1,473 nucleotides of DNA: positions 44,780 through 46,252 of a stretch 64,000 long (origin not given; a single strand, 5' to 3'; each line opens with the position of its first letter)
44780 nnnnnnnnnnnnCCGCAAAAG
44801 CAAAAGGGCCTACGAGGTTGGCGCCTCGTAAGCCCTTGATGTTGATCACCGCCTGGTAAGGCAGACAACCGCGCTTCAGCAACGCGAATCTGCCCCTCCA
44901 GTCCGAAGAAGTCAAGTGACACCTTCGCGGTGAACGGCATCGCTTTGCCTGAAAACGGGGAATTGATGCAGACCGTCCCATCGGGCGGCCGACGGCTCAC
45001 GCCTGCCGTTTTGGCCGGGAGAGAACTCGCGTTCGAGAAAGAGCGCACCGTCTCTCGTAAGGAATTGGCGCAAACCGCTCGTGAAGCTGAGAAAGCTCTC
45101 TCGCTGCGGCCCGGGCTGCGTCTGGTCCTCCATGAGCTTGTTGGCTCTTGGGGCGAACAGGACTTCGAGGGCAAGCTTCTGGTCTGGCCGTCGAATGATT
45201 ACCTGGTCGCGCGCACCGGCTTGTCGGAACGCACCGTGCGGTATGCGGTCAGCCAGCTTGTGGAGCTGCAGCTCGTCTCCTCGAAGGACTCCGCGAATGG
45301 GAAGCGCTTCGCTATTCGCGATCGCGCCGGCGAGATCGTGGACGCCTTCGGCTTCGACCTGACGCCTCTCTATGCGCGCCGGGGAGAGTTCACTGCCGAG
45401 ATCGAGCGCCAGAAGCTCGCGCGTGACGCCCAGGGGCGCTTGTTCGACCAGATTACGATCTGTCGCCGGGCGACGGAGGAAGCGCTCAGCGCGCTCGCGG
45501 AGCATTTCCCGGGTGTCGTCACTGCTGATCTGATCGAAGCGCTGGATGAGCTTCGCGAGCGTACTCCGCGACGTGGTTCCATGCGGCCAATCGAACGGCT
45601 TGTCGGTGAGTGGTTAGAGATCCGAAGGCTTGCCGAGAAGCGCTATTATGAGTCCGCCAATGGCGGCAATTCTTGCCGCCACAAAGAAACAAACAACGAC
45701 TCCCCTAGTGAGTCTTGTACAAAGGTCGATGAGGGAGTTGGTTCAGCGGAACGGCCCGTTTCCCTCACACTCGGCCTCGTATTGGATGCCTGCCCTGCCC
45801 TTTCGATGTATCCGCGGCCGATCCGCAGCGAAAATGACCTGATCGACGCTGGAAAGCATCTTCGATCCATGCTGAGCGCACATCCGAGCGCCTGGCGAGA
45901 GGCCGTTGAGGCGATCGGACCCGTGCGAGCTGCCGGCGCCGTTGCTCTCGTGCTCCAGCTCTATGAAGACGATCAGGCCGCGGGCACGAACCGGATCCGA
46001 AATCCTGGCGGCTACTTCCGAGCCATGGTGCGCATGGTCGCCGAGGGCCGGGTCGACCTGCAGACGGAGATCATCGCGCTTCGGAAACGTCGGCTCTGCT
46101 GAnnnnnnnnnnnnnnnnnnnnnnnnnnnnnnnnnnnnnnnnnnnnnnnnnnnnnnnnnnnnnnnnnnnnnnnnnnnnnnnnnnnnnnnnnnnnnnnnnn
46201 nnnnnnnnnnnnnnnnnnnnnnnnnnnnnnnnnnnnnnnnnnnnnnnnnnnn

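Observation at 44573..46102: A repABC-type RepC replication initiator plus an RHH protein in a plus-strand island of a lytic-looking T4-like phage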

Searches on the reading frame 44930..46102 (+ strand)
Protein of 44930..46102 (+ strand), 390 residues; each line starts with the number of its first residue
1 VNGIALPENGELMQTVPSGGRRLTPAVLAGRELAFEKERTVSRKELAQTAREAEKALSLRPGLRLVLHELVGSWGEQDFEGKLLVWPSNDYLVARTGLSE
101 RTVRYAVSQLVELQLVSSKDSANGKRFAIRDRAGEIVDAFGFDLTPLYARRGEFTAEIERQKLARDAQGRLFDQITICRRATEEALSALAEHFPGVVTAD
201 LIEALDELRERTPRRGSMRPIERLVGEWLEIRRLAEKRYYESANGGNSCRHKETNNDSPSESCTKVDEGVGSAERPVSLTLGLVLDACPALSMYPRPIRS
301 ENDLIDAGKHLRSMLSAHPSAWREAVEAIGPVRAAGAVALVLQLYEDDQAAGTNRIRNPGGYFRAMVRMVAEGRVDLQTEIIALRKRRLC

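Call 4: search_protein_families(library=pfam, proteins=[window:44930-46102:+], max_evalue=0.1)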
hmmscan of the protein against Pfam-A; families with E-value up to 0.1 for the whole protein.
window:44930-46102:+ (390 aa): 6 families
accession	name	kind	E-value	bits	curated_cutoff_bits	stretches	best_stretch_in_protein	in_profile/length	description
PF03428.19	RP-C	-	1.9e-45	155.2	24.4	1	21-188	1-173/175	Replication protein C N-terminal domain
PF11800.13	RP-C_C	-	1.1e-20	74.2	32.6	1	281-386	2-101/102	Replication protein C C-terminal region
PF13730.12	HTH_36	-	6e-05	23.2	25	1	85-115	24-54/55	Helix-turn-helix domain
PF00392.27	GntR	-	0.086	13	27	0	87-120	25-58/64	Bacterial regulatory proteins, gntR family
PF20288.3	MC2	-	0.088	13.1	26.9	0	85-151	49-115/145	ABC-three component (ABC-3C) system Middle Component 2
PF12802.13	MarR_2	-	0.096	13.3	27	0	92-126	26-60/61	MarR family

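Call 5: search_protein_families(library=ncbifam, proteins=[window:44930-46102:+], max_evalue=0.1)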
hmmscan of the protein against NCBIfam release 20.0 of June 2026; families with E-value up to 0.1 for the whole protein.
window:44930-46102:+ (390 aa): 2 families
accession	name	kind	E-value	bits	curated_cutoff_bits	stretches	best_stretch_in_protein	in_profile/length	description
NF040974.1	RepABC_RepC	equivalog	7.8e-67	226.3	150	1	13-384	5-392/393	plasmid replication protein RepC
NF010396.0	PRK13824.1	domain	3.4e-57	194.2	390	1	14-387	6-395/404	replication protein C domain-containing protein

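Call 12: search_protein_families(library=phrogs, proteins=[window:44930-46102:+], max_evalue=0.00001)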
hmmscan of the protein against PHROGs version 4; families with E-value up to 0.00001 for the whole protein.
window:44930-46102:+ (390 aa): 3 families
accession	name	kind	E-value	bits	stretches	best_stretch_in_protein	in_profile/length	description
phrog_22671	-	DNA, RNA and nucleotide metabolism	9.9e-55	187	1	18-387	10-398/399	replication protein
phrog_678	-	DNA, RNA and nucleotide metabolism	8e-07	29.9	1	68-126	80-125/346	replication initiation O-like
phrog_270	-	DNA, RNA and nucleotide metabolism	7.3e-06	26.6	0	42-126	28-107/383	replication initiation protein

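Call 13: search_dna_similar(query=window:44930-46102:+, collection=phages, mode=protein, max_evalue=0.001, max_rows=40)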
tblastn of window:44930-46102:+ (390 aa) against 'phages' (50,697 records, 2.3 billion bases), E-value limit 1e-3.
Records with a match: 15; places in all: 15; records where one place covers at least 80% of the query: 14.
Best place of each record, by identity: <60% 15.
By first word of the organism name: Rhizobium 10; Bacteriophage 5.
By host as written in the record: - 6; Rhizobium etli CFN42 2; Rhizobium etli Y2_11 1; Rhizobium etli Y2_17 1; Rhizobium phaseoli N1_10 1; Rhizobium phaseoli N1_15 1; Rhizobium phaseoli N2_6 1; Rhizobium leguminosarum VF39SM 1; and 1 more.
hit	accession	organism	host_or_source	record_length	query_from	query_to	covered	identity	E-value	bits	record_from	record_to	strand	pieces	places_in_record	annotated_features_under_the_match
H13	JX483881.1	Rhizobium phage RHEph10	Rhizobium etli CFN42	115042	4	388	99%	41.5%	4e-79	270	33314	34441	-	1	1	putative DNA replication protein, repC family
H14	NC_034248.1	Rhizobium phage RHEph10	Rhizobium etli CFN42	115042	4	388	99%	41.5%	4e-79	270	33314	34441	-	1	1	replication protein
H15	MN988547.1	Rhizobium phage RHph_Y2_11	Rhizobium etli Y2_11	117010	4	388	99%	40.7%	2e-75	259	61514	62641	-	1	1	putative replication protein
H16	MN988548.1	Rhizobium phage RHph_Y2_17_1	Rhizobium etli Y2_17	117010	4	388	99%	40.7%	2e-75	259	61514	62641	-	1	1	putative replication protein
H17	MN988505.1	Rhizobium phage RHph_N1_10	Rhizobium phaseoli N1_10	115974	4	387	98%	40.6%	1e-78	269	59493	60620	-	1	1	putative replication protein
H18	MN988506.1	Rhizobium phage RHph_N1_15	Rhizobium phaseoli N1_15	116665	4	387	98%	40.6%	1e-78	269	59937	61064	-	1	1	putative replication protein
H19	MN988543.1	Rhizobium phage RHph_N2_6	Rhizobium phaseoli N2_6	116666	4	387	98%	40.6%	1e-78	269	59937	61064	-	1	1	putative replication protein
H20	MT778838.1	Rhizobium phage V1VFA-S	-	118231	10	387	97%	39.7%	9e-75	258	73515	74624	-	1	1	plasmid replication protein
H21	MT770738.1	Rhizobium phage B1VFA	Rhizobium leguminosarum VF39SM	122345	10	388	97%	39.3%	8e-74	255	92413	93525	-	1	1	plasmid replication protein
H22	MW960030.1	Rhizobium phage RHph_X66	R. phaseoli sv. phaseoli INC 2-5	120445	3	386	98%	38.7%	1e-73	254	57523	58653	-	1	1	putative replication protein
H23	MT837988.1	Bacteriophage sp.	human fecal samples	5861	15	387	96%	29.8%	2e-26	117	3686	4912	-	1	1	record has no annotation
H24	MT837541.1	Bacteriophage sp.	human fecal samples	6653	15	384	95%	29.6%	1e-21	103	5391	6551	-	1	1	record has no annotation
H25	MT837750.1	Bacteriophage sp.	human fecal samples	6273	20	389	95%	25.7%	8e-8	60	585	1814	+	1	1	record has no annotation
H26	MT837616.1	Bacteriophage sp.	human fecal samples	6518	41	390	90%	26.1%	6e-14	79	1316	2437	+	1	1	record has no annotation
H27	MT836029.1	Bacteriophage sp.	human fecal samples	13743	17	195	46%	27.8%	2e-6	56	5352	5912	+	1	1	record has no annotation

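Call 14: get_annotated_region(hit=H13, flank=7000)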
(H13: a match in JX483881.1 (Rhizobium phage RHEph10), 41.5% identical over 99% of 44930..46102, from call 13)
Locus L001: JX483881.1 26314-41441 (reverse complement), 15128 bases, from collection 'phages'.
description: Rhizobium phage RHEph10, complete genome.
organism: Rhizobium phage RHEph10 (NCBI taxid 1220717)
taxonomy: Viruses; Duplodnaviria; Heunggongvirae; Uroviricota; Caudoviricetes
host: Rhizobium etli CFN42; source: -; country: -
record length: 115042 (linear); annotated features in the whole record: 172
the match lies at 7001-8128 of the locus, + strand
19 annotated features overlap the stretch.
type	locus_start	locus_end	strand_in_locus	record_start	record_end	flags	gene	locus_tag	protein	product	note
CDS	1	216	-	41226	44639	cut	-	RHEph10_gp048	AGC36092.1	putative DNA polymerase III protein alpha subunit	PHP, C-terminal, DNA polymerase III, alpha subunit, uracil-DNA glycosylase-like, bacterial DNA polymerase III, alpha ...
CDS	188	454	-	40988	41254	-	-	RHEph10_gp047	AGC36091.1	hypothetical protein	-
CDS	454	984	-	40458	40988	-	-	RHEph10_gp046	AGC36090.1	hypothetical protein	-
CDS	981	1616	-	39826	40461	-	-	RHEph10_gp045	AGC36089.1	putative RNA polymerase sigma factor protein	RNA polymerase sigma-70 region 2; GO_function: GO:0003677 - DNA binding; GO_function: GO:0003700 - transcription factor ...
CDS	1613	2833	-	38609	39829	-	-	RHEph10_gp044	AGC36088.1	putative cobalamin biosynthesis protein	CobS; ATPase, AAA-5, CbbQ/NirQ/NorQ C-terminal, POG1859; GO_function: GO:0005524 - ATP binding; GO_function: GO:0016887 ...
CDS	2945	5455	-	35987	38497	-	-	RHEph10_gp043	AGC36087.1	putative cobalamin biosynthesis protein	cobalt chelatase, CobT subunit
CDS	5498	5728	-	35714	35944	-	-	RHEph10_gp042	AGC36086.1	hypothetical protein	-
CDS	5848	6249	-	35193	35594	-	-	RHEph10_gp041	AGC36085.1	hypothetical protein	-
CDS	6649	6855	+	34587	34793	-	-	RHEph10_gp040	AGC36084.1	hypothetical protein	-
CDS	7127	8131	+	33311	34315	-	-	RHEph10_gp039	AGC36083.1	putative DNA replication protein, repC family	replication protein C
CDS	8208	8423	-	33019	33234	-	-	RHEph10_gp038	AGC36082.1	hypothetical protein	-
CDS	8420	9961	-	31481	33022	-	-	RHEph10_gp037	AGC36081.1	putative ATP-dependent DNA ligase protein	DNA ligase, ATP-dependent, C-terminal, POG0469; POG0135; POG0470; GO_function: GO:0003910 - DNA ligase (ATP) activity; ...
CDS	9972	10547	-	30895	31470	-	-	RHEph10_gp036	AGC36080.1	hypothetical protein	-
CDS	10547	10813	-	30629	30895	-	-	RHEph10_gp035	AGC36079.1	hypothetical protein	-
CDS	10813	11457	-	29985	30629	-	-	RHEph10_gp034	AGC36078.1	hypothetical protein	WGR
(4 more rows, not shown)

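Call 15: get_annotated_region(hit=H20, flank=7000)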
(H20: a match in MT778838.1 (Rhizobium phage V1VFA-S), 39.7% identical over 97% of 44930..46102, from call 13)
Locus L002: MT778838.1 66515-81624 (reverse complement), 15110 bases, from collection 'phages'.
description: Rhizobium phage V1VFA-S, complete genome.
organism: Rhizobium phage V1VFA-S (NCBI taxid 2763532)
taxonomy: Viruses; Duplodnaviria; Heunggongvirae; Uroviricota; Caudoviricetes
host: -; source: -; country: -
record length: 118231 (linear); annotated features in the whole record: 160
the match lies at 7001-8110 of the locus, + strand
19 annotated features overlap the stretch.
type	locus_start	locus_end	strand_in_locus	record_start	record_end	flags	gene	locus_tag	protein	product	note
CDS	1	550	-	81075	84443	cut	-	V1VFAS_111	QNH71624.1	DNA polymerase III alpha subunit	-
CDS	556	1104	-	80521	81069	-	-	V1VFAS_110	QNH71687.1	hypothetical protein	-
CDS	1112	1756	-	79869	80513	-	-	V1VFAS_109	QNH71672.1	putative sigma-70 family RNA polymerase sigma factor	-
CDS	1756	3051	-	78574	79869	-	-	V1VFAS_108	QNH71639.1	hypothetical protein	-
CDS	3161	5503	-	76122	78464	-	-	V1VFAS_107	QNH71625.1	hypothetical protein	-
CDS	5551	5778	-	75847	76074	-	-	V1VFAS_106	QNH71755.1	hypothetical protein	-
CDS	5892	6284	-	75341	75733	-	-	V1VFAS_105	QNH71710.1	hypothetical protein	-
CDS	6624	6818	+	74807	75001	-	-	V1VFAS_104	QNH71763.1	hypothetical protein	-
CDS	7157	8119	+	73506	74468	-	-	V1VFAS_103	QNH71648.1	plasmid replication protein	plasmid replication protein RepC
CDS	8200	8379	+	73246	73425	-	-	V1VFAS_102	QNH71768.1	hypothetical protein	-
CDS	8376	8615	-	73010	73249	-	-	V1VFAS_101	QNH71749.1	hypothetical protein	-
CDS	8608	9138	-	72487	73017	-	-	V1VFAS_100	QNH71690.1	hypothetical protein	-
CDS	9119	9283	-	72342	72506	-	-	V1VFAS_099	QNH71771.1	hypothetical protein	-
CDS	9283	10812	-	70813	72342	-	-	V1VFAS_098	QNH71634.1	putative DNA ligase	-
CDS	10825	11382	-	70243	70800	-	-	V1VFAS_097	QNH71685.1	hypothetical protein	-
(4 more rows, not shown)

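Call 16: get_annotated_region(hit=H22, flank=7000)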
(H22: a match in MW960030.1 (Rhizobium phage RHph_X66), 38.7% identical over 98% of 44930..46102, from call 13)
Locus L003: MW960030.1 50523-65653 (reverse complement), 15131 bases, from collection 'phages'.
description: Rhizobium phage RHph_X66, complete genome.
organism: Rhizobium phage RHph_X66 (NCBI taxid 2836081)
taxonomy: Viruses; Duplodnaviria; Heunggongvirae; Uroviricota; Caudoviricetes
host: R. phaseoli sv. phaseoli INC 2-5; source: Agricultural lands; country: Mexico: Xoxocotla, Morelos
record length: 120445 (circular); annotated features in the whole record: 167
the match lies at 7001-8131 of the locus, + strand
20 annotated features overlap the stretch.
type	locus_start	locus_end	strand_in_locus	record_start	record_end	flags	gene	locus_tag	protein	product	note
CDS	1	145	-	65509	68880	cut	-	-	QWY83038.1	DNA polymerase III protein alpha subunit protein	-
CDS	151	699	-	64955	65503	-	-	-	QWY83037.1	hypothetical protein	-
CDS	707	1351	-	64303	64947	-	-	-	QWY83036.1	RNA polymerase sigma-70 factor protein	GO_function: GO:0003677 - DNA binding; GO_function: GO:0003700 - sequence-specific DNA binding transcription factor ...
CDS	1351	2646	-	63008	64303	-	-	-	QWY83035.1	cobalamin biosynthesis CobS protein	-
CDS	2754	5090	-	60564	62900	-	-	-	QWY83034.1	cobalamin biosynthesis CobT protein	-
CDS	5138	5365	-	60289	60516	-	-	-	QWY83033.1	hypothetical protein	-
CDS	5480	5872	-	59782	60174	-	-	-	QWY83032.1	XRE family helix-turn-helix protein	GO_function: GO:0003677 - DNA binding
CDS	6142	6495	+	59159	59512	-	-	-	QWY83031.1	hypothetical protein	-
CDS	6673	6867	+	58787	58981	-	-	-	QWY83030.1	CopG family ribbon-helix-helix protein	GO_process: GO:0006355 - regulation of transcription, DNA-dependent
CDS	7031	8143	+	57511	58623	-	-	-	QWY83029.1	putative replication protein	putative replication protein RepC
CDS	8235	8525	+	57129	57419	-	-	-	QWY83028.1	hypothetical protein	-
CDS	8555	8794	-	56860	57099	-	-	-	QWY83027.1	hypothetical protein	-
CDS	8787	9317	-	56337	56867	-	-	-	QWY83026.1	hypothetical protein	-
CDS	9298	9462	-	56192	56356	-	-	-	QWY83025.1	hypothetical protein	-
CDS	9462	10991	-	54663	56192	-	-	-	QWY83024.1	ATP-dependent DNA ligase protein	-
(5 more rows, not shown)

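Call 22: search_dna_similar(query=window:44930-46102:+, collection=plasmids, mode=protein, max_evalue=1e-20, max_rows=40)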
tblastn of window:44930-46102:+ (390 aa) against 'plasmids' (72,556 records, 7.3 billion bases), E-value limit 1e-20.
Records with a match: 1577; places in all: 1694; records where one place covers at least 80% of the query: 1501.
Best place of each record, by identity: <60% 1577.
By first word of the organism name: Rhizobium 484; Agrobacterium 316; Sinorhizobium 187; Bradyrhizobium 107; Mesorhizobium 55; Pseudosulfitobacter 52; Shinella 44; Ensifer 29; Aminobacter 28; Methylobacterium 18; and 78 more.
By predicted mobility (MOB-suite, as given by PLSDB): conjugative 784; non-mobilizable 650; mobilizable 143.
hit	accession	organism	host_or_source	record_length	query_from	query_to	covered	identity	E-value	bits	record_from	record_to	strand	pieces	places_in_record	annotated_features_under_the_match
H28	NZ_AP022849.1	Bosea sp. ANAM02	Callyspongia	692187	13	390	97%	55.1%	9e-122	395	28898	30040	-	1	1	repC: plasmid replication protein RepC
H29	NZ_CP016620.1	Microvirga ossetica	Vicia alpestris,cell culture,nodules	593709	13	389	97%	54.9%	2e-112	368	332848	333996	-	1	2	repC: plasmid replication protein RepC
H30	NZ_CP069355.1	Microvirga sp. VF16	Vachellia farnesiana,Cell culture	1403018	13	389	97%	54.7%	7e-119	386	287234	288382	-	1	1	none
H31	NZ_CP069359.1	Microvirga sp. VF16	Vachellia farnesiana,Cell culture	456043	13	389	97%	54.7%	4e-112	367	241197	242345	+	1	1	repC: plasmid replication protein RepC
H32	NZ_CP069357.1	Microvirga sp. VF16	Vachellia farnesiana,Cell culture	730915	13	383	95%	55.4%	4e-97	324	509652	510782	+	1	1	repC: plasmid replication protein RepC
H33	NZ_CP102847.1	Microvirga terrae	soil,soil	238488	4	389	99%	53.2%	1e-120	391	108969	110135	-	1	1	repC: plasmid replication protein RepC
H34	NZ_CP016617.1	Microvirga ossetica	Vicia alpestris,cell culture,nodules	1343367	13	389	97%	54.5%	4e-119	387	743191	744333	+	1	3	none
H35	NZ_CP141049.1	Microvirga lotononidis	-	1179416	13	389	97%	54.4%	2e-104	345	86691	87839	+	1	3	none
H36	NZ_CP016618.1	Microvirga ossetica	Vicia alpestris,cell culture,nodules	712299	13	383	95%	55.3%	7e-110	360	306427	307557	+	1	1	repC: plasmid replication protein RepC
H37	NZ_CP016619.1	Microvirga ossetica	Vicia alpestris,cell culture,nodules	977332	13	389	97%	54.0%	6e-108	355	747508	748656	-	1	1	repC: plasmid replication protein RepC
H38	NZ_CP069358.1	Microvirga sp. VF16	Vachellia farnesiana,Cell culture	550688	13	389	97%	53.9%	2e-115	376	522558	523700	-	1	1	repC: plasmid replication protein RepC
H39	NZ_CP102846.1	Microvirga terrae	soil,soil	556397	13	389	97%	53.6%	2e-109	359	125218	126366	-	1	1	repC: plasmid replication protein RepC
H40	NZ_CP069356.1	Microvirga sp. VF16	Vachellia farnesiana,Cell culture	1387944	13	382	95%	54.5%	7e-106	349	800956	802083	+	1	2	none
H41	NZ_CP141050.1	Microvirga lotononidis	-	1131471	13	382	95%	54.4%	6e-120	389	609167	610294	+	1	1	none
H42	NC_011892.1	Methylobacterium nodulans ORS 2060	-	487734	2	384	98%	52.4%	2e-101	336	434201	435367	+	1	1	repC: plasmid replication protein RepC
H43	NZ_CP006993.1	Methylobacterium sp. AMS5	-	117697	13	381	95%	49.9%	1e-96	322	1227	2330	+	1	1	repC: plasmid replication protein RepC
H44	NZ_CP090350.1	Methylobacterium oryzae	single cell,soil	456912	8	389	98%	47.9%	2e-94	316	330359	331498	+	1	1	repC: plasmid replication protein RepC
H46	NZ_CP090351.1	Methylobacterium oryzae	single cell,soil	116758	13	389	97%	47.0%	9e-90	303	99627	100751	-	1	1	repC: replication initiation protein RepC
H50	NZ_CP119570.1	Pararhizobium qamdonense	cell culture,soil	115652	10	388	97%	42.8%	2e-72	253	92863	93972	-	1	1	repC: plasmid replication protein RepC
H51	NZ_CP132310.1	Shinella zoogloeoides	Homo sapiens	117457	13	381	95%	43.7%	7e-75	259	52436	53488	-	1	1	repC: replication initiation protein RepC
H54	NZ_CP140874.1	Rhizobium beringeri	Trifolium pratense,whole organism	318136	7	385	97%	39.1%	1e-70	248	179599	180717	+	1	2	repC: plasmid replication protein RepC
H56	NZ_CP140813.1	Rhizobium beringeri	Trifolium pratense,whole organism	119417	10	381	94%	39.7%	1e-58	253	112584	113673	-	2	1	helix-turn-helix domain-containing protein | repC: replication initiation protein RepC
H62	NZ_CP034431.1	Bradyrhizobium sp. LCT2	Lespedeza cuneata,genome,nodule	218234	13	389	97%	34.3%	8e-39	155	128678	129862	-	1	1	repC: plasmid replication protein RepC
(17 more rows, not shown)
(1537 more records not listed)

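Call 25: get_annotated_region(hit=H43, flank=8000)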
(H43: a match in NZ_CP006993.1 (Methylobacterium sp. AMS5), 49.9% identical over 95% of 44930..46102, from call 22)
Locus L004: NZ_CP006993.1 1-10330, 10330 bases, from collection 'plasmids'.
description: Methylobacterium sp. AMS5 plasmid pAMS5a, complete sequence
organism: Methylobacterium sp. AMS5 (NCBI taxid 925818)
taxonomy: Bacteria; Pseudomonadota; Alphaproteobacteria; Hyphomicrobiales; Methylobacteriaceae; Methylobacterium; Methylobacterium sp. AMS5
host: -; source: -; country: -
typing (MOB-suite, as given by PLSDB): non-mobilizable; replicon rep_cluster_695
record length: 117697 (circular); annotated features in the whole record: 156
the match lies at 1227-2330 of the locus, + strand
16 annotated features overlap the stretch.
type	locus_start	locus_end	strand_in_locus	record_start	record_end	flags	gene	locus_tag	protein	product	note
CDS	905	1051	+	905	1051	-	-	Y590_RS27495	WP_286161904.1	hypothetical protein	-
CDS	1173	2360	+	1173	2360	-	repC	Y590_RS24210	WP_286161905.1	plasmid replication protein RepC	-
CDS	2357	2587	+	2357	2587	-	-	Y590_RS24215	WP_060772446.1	hypothetical protein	-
CDS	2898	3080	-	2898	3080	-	-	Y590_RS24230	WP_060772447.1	hypothetical protein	-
CDS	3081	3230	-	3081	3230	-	-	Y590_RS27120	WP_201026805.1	hypothetical protein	-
CDS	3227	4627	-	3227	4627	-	-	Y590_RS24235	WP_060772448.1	hypothetical protein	-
CDS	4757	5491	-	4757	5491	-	-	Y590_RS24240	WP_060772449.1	hypothetical protein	-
CDS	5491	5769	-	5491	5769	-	-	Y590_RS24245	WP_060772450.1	hypothetical protein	-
CDS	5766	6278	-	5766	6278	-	-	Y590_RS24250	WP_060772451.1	WGR domain-containing protein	-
CDS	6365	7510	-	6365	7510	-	-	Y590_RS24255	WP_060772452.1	hypothetical protein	-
CDS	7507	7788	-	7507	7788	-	-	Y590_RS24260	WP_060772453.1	hypothetical protein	-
CDS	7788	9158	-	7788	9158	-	-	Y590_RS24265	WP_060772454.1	DnaB-like helicase C-terminal domain-containing protein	-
CDS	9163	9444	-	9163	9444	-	-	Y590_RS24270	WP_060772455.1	hypothetical protein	-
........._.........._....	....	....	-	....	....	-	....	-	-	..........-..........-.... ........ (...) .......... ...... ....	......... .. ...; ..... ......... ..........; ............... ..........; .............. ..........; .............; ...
CDS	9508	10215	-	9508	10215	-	-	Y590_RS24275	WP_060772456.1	hypothetical protein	-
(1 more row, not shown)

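Call 26: get_annotated_region(hit=H46, flank=8000)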
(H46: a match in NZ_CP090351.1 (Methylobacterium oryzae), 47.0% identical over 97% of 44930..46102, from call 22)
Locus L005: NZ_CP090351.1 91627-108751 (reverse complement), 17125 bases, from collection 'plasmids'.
description: Methylobacterium oryzae strain H33R-06 plasmid unnamed2, complete sequence
organism: Methylobacterium oryzae (NCBI taxid 334852)
taxonomy: Bacteria; Pseudomonadota; Alphaproteobacteria; Hyphomicrobiales; Methylobacteriaceae; Methylobacterium; Methylobacterium oryzae
host: -; source: single cell,soil; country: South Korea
typing (MOB-suite, as given by PLSDB): non-mobilizable
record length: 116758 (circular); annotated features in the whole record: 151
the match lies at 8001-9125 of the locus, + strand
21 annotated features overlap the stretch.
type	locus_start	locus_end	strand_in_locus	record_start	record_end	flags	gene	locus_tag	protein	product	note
CDS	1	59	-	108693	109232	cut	-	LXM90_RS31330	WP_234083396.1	hypothetical protein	-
CDS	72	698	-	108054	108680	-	-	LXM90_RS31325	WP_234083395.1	sigma factor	GO:0006352 - DNA-templated transcription initiation [Evidence IEA]; GO:0006355 - regulation of DNA-templated ...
CDS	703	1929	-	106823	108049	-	-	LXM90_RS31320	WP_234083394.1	MoxR family ATPase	-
CDS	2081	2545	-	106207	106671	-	-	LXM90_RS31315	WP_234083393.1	hypothetical protein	-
CDS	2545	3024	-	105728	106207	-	-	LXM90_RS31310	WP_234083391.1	hypothetical protein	-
CDS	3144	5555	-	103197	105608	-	-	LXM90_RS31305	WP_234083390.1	hypothetical protein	-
CDS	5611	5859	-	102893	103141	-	-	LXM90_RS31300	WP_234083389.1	hypothetical protein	-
CDS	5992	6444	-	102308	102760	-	-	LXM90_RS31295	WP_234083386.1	helix-turn-helix transcriptional regulator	-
CDS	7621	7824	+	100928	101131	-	-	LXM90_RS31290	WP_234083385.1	hypothetical protein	-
CDS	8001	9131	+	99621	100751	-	repC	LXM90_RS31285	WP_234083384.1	replication initiation protein RepC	-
CDS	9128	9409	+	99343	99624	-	-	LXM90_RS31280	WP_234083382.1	hypothetical protein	-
CDS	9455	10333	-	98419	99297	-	-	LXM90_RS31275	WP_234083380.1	methyltransferase domain-containing protein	-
CDS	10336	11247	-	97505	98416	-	-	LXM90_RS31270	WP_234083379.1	methyltransferase domain-containing protein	-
CDS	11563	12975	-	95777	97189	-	-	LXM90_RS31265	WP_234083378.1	hypothetical protein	-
CDS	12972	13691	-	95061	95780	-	-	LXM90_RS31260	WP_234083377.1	hypothetical protein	-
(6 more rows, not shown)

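Call 27: get_annotated_region(hit=H28, flank=4000)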
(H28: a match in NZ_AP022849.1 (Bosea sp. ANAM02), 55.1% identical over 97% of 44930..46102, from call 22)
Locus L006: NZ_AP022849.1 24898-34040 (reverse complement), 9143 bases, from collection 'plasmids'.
description: Bosea sp. ANAM02 plasmid pANAM02, complete sequence
organism: Bosea sp. ANAM02 (NCBI taxid 2020412)
taxonomy: Bacteria; Pseudomonadota; Alphaproteobacteria; Hyphomicrobiales; Boseaceae; Bosea; Bosea sp. ANAM02
host: -; source: Callyspongia; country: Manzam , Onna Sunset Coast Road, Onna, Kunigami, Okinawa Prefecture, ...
typing (MOB-suite, as given by PLSDB): non-mobilizable
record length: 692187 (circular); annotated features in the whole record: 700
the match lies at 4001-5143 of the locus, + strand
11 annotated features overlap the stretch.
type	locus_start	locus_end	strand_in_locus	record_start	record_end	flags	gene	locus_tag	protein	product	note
CDS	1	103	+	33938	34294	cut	-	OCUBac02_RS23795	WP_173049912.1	hypothetical protein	-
CDS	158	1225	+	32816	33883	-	-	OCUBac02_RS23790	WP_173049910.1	hypothetical protein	-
CDS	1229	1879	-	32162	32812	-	-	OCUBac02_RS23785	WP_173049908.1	hypothetical protein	-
CDS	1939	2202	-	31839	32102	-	-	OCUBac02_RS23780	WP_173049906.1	hypothetical protein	-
CDS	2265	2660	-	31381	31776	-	-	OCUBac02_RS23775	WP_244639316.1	CHC2 zinc finger domain-containing protein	GO:0006260 - DNA replication [Evidence IEA]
CDS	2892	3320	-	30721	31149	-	-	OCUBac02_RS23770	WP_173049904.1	hypothetical protein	-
CDS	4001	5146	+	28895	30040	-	repC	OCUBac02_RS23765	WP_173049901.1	plasmid replication protein RepC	-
CDS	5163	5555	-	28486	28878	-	-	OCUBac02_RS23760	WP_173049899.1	hypothetical protein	-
CDS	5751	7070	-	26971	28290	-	-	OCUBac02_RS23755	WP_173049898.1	RtcB family protein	GO:0006396 - RNA processing [Evidence IEA]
CDS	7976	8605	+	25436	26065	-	-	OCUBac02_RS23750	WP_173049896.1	hypothetical protein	-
CDS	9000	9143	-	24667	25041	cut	-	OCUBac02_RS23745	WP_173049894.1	hypothetical protein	-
